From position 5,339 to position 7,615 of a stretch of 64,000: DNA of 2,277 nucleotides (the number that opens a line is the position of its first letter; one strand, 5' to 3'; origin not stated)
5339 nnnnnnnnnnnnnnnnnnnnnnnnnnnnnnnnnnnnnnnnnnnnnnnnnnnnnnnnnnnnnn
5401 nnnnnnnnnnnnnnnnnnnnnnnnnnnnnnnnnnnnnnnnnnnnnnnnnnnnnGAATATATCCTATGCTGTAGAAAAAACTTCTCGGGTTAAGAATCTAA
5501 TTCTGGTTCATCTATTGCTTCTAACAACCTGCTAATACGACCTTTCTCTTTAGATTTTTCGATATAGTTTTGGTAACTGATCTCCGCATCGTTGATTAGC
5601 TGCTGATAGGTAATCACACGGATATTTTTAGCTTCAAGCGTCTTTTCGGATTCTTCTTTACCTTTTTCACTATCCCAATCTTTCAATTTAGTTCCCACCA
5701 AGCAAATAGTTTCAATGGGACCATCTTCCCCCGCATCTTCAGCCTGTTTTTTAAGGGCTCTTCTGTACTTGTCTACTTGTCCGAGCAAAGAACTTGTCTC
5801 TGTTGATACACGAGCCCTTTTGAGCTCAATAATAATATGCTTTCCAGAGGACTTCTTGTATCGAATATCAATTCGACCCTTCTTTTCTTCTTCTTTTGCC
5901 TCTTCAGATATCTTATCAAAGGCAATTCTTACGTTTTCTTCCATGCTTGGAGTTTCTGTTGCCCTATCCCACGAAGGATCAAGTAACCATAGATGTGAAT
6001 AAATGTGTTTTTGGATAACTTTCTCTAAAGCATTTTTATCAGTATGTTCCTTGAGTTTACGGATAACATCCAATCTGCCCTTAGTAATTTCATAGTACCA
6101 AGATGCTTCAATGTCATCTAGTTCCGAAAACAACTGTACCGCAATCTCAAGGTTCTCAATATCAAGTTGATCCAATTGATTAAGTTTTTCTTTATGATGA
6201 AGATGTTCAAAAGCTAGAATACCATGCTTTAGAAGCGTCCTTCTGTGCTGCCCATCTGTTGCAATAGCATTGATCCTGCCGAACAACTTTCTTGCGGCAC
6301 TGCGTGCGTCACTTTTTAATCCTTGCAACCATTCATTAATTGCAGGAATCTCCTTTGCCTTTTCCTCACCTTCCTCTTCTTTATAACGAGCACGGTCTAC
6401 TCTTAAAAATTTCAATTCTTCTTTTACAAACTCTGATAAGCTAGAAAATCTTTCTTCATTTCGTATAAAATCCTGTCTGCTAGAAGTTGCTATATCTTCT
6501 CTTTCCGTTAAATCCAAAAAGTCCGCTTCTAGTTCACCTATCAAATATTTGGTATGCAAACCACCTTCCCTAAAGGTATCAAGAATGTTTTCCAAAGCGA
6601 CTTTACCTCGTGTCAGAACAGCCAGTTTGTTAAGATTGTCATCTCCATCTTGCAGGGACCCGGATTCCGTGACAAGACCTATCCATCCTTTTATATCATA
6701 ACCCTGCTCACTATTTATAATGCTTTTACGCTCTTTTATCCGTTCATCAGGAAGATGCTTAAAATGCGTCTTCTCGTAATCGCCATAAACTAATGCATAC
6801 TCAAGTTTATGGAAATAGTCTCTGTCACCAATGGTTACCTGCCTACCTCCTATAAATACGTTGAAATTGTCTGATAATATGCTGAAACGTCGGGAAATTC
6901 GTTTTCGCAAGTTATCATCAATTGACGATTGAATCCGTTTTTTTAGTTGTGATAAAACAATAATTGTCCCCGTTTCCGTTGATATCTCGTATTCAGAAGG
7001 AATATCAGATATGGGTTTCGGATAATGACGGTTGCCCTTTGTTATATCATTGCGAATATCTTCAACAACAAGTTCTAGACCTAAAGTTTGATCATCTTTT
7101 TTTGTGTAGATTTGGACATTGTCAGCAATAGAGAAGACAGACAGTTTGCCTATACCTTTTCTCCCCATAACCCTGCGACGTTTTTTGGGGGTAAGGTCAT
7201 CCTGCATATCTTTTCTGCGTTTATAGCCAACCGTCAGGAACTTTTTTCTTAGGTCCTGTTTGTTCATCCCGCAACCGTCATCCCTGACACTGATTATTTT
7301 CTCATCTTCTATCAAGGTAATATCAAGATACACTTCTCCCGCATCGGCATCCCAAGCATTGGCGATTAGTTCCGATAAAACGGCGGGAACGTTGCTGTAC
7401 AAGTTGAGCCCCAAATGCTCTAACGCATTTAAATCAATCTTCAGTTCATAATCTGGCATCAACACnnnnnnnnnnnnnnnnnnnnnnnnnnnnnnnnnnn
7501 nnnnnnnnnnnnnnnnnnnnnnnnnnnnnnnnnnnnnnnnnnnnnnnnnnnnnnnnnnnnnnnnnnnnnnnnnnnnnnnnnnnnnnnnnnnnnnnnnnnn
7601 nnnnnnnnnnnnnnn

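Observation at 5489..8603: A GHKL ATPase fused to a PD-(D/E)xK nuclease domain, translationally coupled to a C5-methyltransferase (MORC-like accessory of an RM system)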

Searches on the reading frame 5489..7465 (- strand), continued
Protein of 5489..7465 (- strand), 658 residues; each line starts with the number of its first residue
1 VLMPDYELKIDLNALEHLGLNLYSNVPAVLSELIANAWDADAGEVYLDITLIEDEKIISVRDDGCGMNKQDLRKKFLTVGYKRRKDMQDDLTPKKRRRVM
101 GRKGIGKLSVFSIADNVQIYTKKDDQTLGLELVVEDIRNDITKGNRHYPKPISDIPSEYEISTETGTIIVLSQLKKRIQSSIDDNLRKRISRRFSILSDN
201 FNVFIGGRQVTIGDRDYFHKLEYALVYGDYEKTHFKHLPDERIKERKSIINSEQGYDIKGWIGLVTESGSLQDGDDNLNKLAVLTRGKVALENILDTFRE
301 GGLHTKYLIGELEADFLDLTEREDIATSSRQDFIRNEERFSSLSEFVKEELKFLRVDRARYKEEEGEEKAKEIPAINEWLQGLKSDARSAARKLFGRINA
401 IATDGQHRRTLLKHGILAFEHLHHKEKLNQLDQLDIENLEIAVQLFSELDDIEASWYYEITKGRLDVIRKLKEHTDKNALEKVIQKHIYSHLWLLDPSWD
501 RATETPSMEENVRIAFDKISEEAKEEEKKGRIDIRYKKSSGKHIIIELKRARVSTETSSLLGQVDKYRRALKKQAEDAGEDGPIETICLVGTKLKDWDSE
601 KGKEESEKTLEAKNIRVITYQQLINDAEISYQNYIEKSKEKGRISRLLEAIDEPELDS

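Call 78: search_protein_families(library=ncbifam, proteins=[L037:4001-5956:+, L062:3983-5959:+, L052:4001-5977:+, L040:4001-5944:+, L072:1990-3921:+, L061:4001-5923:+, L001:4001-5959:+], max_evalue=1e-20)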
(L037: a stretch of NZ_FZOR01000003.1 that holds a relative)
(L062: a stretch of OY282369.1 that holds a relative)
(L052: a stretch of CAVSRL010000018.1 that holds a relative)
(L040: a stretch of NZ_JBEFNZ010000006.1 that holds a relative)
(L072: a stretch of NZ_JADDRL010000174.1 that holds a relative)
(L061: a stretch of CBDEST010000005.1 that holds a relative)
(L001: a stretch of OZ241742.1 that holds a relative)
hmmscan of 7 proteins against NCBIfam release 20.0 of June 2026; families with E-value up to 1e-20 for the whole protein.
L037:4001-5956:+ (652 aa): 1 family
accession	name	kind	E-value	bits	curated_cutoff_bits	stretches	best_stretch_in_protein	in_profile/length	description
NF050001.1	restrict_BbrUII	equivalog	7.1e-242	804.6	550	1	3-648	1-659/659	BbrUII/HgiDII family restriction enzyme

L062:3983-5959:+ (658 aa): 1 family
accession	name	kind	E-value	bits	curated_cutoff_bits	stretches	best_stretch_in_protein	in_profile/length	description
NF050001.1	restrict_BbrUII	equivalog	1.6e-230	767.1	550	1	7-647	1-659/659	BbrUII/HgiDII family restriction enzyme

L052:4001-5977:+ (659 aa): 1 family
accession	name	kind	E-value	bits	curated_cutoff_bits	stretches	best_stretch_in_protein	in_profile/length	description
NF050001.1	restrict_BbrUII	equivalog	7.3e-238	791.4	550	1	2-653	1-659/659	BbrUII/HgiDII family restriction enzyme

L040:4001-5944:+ (648 aa): 1 family
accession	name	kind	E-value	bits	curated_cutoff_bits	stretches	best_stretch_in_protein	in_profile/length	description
NF050001.1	restrict_BbrUII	equivalog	4.4e-231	769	550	1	1-641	1-656/659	BbrUII/HgiDII family restriction enzyme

L072:1990-3921:+ (644 aa): 1 family
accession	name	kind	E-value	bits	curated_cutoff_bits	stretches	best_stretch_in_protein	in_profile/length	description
NF050001.1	restrict_BbrUII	equivalog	6.6e-236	784.9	550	1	1-644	1-659/659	BbrUII/HgiDII family restriction enzyme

L061:4001-5923:+ (641 aa): 1 family
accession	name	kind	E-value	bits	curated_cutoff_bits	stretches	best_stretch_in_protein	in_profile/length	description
NF050001.1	restrict_BbrUII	equivalog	2.3e-235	783.1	550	1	1-639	1-659/659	BbrUII/HgiDII family restriction enzyme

L001:4001-5959:+ (653 aa): 1 family
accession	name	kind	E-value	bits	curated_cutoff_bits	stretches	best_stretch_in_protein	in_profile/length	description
NF050001.1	restrict_BbrUII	equivalog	9.7e-216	718.3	550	1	4-651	1-659/659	BbrUII/HgiDII family restriction enzyme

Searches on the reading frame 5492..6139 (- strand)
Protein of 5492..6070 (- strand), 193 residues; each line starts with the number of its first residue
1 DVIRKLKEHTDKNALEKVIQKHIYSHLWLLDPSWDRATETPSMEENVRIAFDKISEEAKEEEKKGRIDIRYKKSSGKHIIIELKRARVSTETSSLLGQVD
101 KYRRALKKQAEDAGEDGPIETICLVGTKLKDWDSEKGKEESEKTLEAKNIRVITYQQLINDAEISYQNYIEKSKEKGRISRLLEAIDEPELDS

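Call 50: search_solved_structures(query=A3, max_evalue=10, show_alignments=3)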
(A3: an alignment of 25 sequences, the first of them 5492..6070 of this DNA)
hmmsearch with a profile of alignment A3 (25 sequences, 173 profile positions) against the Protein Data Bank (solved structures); distinct sequences matched with E-value up to 10: 0.

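Call 51: search_protein_families(library=pfam, alignment_id=A3, max_evalue=0.1)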
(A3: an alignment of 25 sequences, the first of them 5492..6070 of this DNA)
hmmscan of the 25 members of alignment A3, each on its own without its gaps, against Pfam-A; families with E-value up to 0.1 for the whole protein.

A. member 1, window:5492-6070:- (193 aa): 5 families
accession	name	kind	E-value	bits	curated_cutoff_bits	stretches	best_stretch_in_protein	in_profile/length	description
PF14281.12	PDDEXK_4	-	4.9e-06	27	22.3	1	44-172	55-170/183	PD-(D/E)XK nuclease superfamily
PF14082.12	SduA_C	-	0.00012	22.7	27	1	15-158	3-158/159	Shedu protein SduA, C-terminal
PF12784.13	PDDEXK_2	-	0.0059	16.8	27.4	1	56-131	46-121/229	PD-(D/E)XK nuclease family transposase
PF09520.16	RE_TdeIII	-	0.028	14.5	27.2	1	12-86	84-153/242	Type II restriction endonuclease, TdeIII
PF01939.22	NucS_C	-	0.046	14.1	24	1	63-110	30-74/124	Endonuclease NucS C-terminal domain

B. families by the number of members that match (of 25 scanned): 21 families
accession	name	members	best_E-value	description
PF14082.12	SduA_C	20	9.6e-06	Shedu protein SduA, C-terminal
PF14281.12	PDDEXK_4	11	4.9e-06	PD-(D/E)XK nuclease superfamily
PF01939.22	NucS_C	10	0.0025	Endonuclease NucS C-terminal domain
PF13588.12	HSDR_N_2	6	0.00052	Type I restriction enzyme R protein N terminus (HSDR_N)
PF06250.17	YhcG_C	3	0.0017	YhcG PDDEXK nuclease domain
PF00012.26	HSP70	3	0.0047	Hsp70 protein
PF12784.13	PDDEXK_2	3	0.0059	PD-(D/E)XK nuclease family transposase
PF04313.20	HSDR_N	2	0.0078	Type I restriction enzyme R protein N terminus (HSDR_N)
PF17390.7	Bac_rhamnosid_C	1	0.0052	Bacterial alpha-L-rhamnosidase C-terminal domain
PF20782.3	TssR_VWA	1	0.0062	TssR protein VWA domain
PF24608.2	PDDEXK_15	1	0.0088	Phage putative PDDEXK endonuclease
PF22507.2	DUF6994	1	0.0095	Family of unknown function (DUF6994)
PF23229.2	DUF7067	1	0.019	Alpha-glucan water dikinase, DUF7067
PF09520.16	RE_TdeIII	1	0.028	Type II restriction endonuclease, TdeIII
PF16523.10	betaPIX_CC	1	0.033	betaPIX coiled coil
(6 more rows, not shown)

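Call 53: predict_structure(alignment_id=A2)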
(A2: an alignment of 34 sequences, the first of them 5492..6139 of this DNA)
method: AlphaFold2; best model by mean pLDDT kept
length: 216 residues; sequences in the alignment: 34
mean_pLDDT: 78.5   pTM: 0.73
mean pLDDT of the five models: 78.5, 74.4, 71.6, 71.2, 68.8
residues with pLDDT >= 90: 73; 70-90: 87; 50-70: 42; < 50: 14
segments of 3 or more residues with pLDDT < 50: 1-7, 210-212, 214-216
pLDDT, mean of each block of 10 residues (from residue 1): 45 64 74 69 76 68 77 93 85 85 89 89 94 89 92 91 93 91 82 68 52 46
secondary structure, 60 per line:
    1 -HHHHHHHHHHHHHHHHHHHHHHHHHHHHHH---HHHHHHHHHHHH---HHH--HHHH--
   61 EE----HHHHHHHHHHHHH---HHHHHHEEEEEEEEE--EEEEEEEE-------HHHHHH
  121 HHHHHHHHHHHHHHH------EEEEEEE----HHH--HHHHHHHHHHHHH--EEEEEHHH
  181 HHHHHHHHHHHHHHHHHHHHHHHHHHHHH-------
elements in order: H2-31 H35-46 H55-58 H67-79 H83-88 E89-97 E100-107 H115-135 E142-148 H158-170 E173-177 H178-209

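Call 55: fold_search(model_id=the predicted structure, library=pdb)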
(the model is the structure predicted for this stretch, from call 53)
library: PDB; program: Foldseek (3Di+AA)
matches with E <= 10: 745; with E <= 0.001: 0
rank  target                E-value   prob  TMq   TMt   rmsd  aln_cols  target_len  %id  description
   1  8ti9_B                2.2e-03  1.00  0.42  0.47   6.1       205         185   13  CryoEM structure of octamer assembly of Shedu nuclease domain from Bacillus cereus (released 2024-07-31)
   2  8ti9_C                2.8e-03  1.00  0.41  0.46   7.7       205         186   13  CryoEM structure of octamer assembly of Shedu nuclease domain from Bacillus cereus (released 2024-07-31)
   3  6qnz_B                1.3e-02  0.84  0.34  0.15  18.0       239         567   13  Crystal structure of the site-specific DNA nickase N.BspD6I E418A Mutant (released 2020-03-04)
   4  5liq_B                1.4e-02  0.87  0.36  0.15  17.2       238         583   13  The structure of C160S,C508S,C578S mutant of Nt.BspD6I nicking endonuclease at 0.185 nm resolution . (released 2017-08-02)
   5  5lhc_A                2.1e-02  0.72  0.33  0.14  17.7       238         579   14  The structure of D456A mutant of Nt.BspD6I nicking endonuclease at 0.24 nm resolution . (released 2017-08-16)
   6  6qnz_A                2.2e-02  0.77  0.34  0.15  17.8       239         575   13  Crystal structure of the site-specific DNA nickase N.BspD6I E418A Mutant (released 2020-03-04)
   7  5lhc_B                2.5e-02  0.72  0.34  0.14  17.3       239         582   14  The structure of D456A mutant of Nt.BspD6I nicking endonuclease at 0.24 nm resolution . (released 2017-08-16)
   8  5liq_A                3.2e-02  0.66  0.33  0.14  17.2       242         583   12  The structure of C160S,C508S,C578S mutant of Nt.BspD6I nicking endonuclease at 0.185 nm resolution . (released 2017-08-02)
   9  5liz                  3.8e-02  0.63  0.33  0.14  17.5       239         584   13  The structure of Nt.BspD6I nicking endonuclease with all cysteines mutated by serine residues at 0.19 nm resolution . (released 2017-08-02)
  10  8ti8_B                4.6e-02  0.94  0.48  0.46   5.6       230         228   13  CryoEM structure of Shedu from Bacillus cereus (released 2024-07-31)
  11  2ewf                  4.6e-02  0.66  0.34  0.14  17.6       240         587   13  Crystal structure of the site-specific DNA nickase N.BspD6I (released 2006-11-21)
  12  8ti8_D                5.5e-02  0.80  0.42  0.37   7.2       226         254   13  CryoEM structure of Shedu from Bacillus cereus (released 2024-07-31)
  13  8a3w_SC               6.3e-02  0.47  0.24  0.26  13.9       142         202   13  CRYO-EM STRUCTURE OF LEISHMANIA MAJOR 80S RIBOSOME : WILD TYPE (released 2023-12-20)
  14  6z6b_EEE              7.1e-02  0.28  0.24  0.05  12.8       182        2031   13  Structure of full-length La Crosse virus L protein (polymerase) (released 2020-07-29)
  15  4p0p_B                1.2e-01  0.35  0.23  0.20   9.6       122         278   10  Crystal structure of Human Mus81-Eme1 in complex with 5'-flap DNA, and Mg2+ (released 2014-05-28)
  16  8ti9_A                1.2e-01  0.84  0.47  0.50   7.4       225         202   14  CryoEM structure of octamer assembly of Shedu nuclease domain from Bacillus cereus (released 2024-07-31)
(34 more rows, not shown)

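Call 75: search_protein_representatives(protein=window:5492-6070:-)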
Query: 193 residues. Proteins with E-value up to 0.001 (for the whole library): 507; up to 1e-10: 354; up to 1e-30: 111. The best 150 are listed.
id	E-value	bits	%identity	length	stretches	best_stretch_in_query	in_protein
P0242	6.5e-60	218.5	56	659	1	1-188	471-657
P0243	2.0e-53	197.4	52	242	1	2-187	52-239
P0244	5.3e-53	196.0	50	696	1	1-187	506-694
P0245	2.0e-50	187.6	49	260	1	1-191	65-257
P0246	1.2e-49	185.1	49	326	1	3-187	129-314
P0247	1.2e-48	181.9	47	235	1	2-187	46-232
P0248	2.4e-48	180.9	49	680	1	2-184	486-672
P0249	6.5e-47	176.2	52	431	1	2-188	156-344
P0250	1.6e-46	174.9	56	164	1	30-188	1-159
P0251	8.2e-46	172.6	49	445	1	2-191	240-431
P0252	8.7e-45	169.2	46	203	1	2-190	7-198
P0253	5.1e-44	166.7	45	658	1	2-187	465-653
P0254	7.6e-44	166.2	46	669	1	2-192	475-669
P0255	1.6e-43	165.1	46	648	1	2-188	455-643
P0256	2.4e-43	164.6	46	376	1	2-187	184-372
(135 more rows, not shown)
